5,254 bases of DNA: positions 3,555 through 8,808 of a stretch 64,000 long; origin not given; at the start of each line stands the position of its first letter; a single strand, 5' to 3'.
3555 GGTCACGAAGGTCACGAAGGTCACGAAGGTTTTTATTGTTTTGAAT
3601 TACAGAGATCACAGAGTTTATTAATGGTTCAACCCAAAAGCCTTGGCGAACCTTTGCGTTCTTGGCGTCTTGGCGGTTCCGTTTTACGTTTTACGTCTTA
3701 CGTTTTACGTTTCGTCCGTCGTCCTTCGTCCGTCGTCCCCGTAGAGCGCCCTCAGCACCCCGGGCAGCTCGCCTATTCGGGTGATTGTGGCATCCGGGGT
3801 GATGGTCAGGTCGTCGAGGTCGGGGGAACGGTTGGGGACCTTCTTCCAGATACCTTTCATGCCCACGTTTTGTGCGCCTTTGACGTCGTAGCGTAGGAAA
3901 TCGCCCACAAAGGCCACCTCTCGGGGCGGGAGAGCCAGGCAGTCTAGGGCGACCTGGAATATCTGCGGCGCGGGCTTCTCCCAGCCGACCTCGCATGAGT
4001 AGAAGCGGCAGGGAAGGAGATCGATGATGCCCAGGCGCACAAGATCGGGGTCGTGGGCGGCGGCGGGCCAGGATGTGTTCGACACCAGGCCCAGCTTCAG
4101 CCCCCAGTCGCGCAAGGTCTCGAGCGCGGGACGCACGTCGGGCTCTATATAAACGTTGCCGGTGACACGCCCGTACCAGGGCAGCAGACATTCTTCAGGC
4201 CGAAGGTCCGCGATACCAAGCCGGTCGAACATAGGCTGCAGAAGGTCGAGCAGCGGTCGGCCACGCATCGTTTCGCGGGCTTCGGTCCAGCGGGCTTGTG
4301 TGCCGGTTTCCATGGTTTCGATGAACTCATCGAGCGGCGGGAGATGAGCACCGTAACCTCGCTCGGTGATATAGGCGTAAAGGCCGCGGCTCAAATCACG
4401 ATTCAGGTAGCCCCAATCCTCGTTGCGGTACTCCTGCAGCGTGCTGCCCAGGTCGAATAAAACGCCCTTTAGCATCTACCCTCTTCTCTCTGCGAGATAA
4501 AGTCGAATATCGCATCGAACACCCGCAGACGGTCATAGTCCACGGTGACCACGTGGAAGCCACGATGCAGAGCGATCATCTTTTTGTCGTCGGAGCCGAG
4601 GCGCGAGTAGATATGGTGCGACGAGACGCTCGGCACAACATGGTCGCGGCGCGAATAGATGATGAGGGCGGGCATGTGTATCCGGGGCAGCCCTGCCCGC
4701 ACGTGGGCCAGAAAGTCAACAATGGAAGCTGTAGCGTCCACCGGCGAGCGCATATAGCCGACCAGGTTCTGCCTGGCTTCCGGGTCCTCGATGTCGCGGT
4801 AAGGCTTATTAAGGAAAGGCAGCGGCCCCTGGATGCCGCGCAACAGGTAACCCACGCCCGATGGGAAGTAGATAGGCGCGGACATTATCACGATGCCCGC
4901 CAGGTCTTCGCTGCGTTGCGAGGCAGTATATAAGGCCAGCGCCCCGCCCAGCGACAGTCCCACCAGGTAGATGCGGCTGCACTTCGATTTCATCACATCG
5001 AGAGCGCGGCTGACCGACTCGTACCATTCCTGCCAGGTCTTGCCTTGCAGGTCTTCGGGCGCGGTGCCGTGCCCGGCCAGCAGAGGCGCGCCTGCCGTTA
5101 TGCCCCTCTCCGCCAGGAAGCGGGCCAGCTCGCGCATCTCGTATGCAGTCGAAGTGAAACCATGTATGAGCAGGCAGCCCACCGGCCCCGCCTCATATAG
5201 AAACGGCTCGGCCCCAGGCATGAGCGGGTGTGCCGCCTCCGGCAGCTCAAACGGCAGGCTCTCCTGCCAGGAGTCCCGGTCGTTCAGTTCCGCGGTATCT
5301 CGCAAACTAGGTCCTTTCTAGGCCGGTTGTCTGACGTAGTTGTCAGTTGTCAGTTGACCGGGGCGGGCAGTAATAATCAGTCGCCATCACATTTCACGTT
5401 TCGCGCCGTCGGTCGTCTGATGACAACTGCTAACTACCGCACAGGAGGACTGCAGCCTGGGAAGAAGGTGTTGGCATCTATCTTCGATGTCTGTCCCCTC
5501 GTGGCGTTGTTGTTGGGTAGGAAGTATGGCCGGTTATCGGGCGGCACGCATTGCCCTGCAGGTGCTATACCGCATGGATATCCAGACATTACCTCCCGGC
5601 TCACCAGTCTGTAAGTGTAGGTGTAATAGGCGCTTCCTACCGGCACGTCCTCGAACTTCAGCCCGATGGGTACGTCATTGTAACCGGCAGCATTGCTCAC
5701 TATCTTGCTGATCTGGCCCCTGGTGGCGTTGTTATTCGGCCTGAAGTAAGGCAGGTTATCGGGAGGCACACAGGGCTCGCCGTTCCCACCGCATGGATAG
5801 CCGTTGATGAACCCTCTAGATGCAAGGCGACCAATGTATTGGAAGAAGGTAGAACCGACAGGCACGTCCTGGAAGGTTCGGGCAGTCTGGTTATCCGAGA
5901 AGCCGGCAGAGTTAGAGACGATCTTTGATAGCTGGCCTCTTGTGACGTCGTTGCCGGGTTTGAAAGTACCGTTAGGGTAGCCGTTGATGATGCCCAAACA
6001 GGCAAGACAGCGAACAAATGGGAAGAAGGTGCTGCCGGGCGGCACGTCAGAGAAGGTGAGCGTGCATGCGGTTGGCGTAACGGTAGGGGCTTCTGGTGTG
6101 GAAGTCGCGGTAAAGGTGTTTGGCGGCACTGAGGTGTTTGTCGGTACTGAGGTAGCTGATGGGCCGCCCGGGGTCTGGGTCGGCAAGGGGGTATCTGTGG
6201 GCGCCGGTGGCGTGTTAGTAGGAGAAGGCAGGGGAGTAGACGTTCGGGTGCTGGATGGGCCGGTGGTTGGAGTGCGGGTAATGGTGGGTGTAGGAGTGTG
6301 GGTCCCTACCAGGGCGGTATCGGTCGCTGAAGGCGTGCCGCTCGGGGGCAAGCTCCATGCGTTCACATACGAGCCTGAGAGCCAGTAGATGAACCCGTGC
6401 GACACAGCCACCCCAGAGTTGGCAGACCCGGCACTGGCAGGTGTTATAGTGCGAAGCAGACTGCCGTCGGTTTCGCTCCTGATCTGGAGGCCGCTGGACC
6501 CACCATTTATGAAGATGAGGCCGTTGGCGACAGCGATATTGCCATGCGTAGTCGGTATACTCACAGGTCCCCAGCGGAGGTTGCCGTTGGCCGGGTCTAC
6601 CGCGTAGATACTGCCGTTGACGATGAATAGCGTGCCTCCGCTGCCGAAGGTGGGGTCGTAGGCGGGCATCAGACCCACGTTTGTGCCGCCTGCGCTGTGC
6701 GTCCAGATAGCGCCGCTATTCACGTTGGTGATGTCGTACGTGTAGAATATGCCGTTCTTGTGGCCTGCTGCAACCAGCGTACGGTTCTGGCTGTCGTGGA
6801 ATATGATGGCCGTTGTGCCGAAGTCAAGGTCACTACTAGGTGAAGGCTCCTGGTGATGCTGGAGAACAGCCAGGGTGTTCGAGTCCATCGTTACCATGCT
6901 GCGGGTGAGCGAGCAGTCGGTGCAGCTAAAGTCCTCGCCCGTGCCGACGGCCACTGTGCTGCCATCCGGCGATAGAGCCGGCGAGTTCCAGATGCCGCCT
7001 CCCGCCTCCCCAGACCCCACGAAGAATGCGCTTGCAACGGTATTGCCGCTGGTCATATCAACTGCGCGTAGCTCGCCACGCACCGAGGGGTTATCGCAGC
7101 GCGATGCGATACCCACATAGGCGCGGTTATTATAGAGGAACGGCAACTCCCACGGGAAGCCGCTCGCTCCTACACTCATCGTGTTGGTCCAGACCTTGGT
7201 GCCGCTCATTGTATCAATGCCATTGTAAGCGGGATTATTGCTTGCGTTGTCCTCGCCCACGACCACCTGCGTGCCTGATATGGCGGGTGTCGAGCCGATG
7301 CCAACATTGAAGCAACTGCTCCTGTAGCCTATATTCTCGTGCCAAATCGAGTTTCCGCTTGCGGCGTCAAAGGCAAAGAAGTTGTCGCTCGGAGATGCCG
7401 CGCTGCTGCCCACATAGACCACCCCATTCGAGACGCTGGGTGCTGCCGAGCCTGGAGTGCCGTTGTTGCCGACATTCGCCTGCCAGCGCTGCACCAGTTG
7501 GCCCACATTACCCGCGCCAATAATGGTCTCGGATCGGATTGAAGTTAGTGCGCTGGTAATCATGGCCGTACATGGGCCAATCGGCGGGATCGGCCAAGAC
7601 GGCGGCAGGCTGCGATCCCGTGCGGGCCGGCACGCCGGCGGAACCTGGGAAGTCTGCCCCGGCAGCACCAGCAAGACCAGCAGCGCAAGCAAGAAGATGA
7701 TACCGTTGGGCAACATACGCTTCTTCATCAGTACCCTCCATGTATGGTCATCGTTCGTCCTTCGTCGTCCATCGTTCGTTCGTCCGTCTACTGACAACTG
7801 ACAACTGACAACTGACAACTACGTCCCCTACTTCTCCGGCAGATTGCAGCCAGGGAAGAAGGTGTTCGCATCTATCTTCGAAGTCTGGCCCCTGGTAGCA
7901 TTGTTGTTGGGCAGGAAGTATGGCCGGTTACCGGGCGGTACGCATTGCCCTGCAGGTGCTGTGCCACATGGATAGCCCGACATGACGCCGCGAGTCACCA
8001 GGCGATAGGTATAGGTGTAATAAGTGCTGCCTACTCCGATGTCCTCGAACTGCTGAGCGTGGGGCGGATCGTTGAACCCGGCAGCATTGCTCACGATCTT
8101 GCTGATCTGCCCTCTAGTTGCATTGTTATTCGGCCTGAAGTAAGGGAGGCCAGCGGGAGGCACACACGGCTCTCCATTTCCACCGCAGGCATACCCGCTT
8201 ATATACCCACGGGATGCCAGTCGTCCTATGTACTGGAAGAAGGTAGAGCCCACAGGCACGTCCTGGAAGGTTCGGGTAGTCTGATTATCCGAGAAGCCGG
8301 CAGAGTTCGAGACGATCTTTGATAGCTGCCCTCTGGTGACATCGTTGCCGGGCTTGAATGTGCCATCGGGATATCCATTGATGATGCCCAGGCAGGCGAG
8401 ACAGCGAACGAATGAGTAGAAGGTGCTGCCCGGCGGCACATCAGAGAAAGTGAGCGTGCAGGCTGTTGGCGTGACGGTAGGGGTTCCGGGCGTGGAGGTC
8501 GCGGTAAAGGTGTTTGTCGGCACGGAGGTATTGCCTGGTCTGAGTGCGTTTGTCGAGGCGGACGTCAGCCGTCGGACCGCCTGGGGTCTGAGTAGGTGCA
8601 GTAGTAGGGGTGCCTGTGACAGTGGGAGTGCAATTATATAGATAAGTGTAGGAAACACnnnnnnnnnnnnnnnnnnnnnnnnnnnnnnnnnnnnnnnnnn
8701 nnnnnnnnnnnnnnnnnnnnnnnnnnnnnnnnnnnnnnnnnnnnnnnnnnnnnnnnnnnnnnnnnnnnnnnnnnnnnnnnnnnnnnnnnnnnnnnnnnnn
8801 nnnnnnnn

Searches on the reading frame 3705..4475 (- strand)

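Call 88: search_protein_families(library=pfam, proteins=[window:3705-4475:-], max_evalue=0.0001)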
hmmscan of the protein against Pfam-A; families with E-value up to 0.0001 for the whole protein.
window:3705-4475:- (256 aa): 3 families
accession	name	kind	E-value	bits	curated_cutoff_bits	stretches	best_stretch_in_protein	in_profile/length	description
PF00702.32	Hydrolase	-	4.1e-17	63.6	26.4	1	3-205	2-191/191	haloacid dehalogenase-like hydrolase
PF13419.12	HAD_2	-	3.8e-13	50.4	23.8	1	101-210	70-177/178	Haloacid dehalogenase-like hydrolase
PF13242.12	Hydrolase_like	-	1.8e-09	37.8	22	1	166-236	3-74/75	HAD-hyrolase-like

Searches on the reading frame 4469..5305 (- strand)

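Call 88: search_protein_families(library=pfam, proteins=[window:4469-5305:-], max_evalue=0.0001)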
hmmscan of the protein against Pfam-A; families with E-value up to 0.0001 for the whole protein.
window:4469-5305:- (278 aa): 3 families
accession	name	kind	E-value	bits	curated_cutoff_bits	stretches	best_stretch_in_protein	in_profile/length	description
PF12146.15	Hydrolase_4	-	2.9e-21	76.3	27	1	44-256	7-237/239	Serine aminopeptidase, S33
PF12697.13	Abhydrolase_6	-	5e-13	50.7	26.3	1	45-229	2-184/217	Alpha/beta hydrolase family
PF00561.26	Abhydrolase_1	-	6.4e-09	36.3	25.8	1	45-143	4-102/245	alpha/beta hydrolase fold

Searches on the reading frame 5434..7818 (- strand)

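Call 88: search_protein_families(library=pfam, proteins=[window:5434-7818:-], max_evalue=0.0001)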
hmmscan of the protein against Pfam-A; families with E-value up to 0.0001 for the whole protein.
window:5434-7818:- (794 aa): 2 families
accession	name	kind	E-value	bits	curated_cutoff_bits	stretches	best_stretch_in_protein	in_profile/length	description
PF00395.25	SLH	-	8.7e-21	74.1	20.8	1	588-630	1-43/44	S-layer homology domain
PF13360.13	PQQ_2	-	4e-13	50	27.6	1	110-302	15-186/233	Outer membrane protein assembly factor BamB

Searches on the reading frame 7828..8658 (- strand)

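Call 88: search_protein_families(library=pfam, proteins=[window:7828-8658:-], max_evalue=0.0001)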
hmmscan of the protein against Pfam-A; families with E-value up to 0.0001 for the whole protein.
window:7828-8658:- (276 aa): 1 family
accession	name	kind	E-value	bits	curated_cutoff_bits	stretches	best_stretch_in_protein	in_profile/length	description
PF00395.25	SLH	-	1.4e-22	79.8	20.8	1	70-112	1-43/44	S-layer homology domain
